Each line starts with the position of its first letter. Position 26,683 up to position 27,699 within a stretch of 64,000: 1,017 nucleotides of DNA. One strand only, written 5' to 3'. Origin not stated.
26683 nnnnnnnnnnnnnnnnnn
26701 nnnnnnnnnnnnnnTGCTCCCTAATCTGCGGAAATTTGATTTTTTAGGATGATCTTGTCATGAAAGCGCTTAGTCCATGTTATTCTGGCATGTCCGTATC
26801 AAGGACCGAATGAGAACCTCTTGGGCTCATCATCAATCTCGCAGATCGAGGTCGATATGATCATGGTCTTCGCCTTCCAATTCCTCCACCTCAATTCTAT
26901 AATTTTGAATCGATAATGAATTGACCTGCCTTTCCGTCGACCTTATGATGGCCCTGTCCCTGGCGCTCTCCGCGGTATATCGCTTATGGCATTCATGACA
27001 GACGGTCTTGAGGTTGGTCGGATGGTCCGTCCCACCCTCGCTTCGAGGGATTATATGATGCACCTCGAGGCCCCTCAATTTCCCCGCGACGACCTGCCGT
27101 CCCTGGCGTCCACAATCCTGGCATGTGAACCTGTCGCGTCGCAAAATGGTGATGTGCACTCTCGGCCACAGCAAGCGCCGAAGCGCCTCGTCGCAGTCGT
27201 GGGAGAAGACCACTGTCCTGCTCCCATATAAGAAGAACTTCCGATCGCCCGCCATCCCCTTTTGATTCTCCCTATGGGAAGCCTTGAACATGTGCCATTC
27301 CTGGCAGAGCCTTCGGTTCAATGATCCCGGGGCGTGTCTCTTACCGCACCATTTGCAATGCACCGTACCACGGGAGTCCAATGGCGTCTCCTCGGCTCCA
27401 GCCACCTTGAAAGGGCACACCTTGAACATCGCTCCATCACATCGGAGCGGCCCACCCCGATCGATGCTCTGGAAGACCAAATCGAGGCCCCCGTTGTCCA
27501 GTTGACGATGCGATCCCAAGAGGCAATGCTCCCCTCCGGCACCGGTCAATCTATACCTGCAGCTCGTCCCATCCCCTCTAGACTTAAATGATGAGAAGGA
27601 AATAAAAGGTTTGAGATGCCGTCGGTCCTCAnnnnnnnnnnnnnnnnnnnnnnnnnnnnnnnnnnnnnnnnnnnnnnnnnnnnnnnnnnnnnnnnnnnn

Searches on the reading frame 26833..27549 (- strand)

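Call 40: search_protein_families(library=pfam, proteins=[window:26833-27549:-], max_evalue=0.001)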
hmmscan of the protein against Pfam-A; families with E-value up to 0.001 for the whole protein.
window:26833-27549:- (238 aa): 2 families
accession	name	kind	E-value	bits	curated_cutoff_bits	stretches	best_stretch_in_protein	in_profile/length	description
PF01844.29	HNH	-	1.4e-13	51.2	21.4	1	143-193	1-46/47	HNH endonuclease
PF14279.12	HNH_5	-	1.7e-07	31.5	27.5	1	160-194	12-46/56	HNH endonuclease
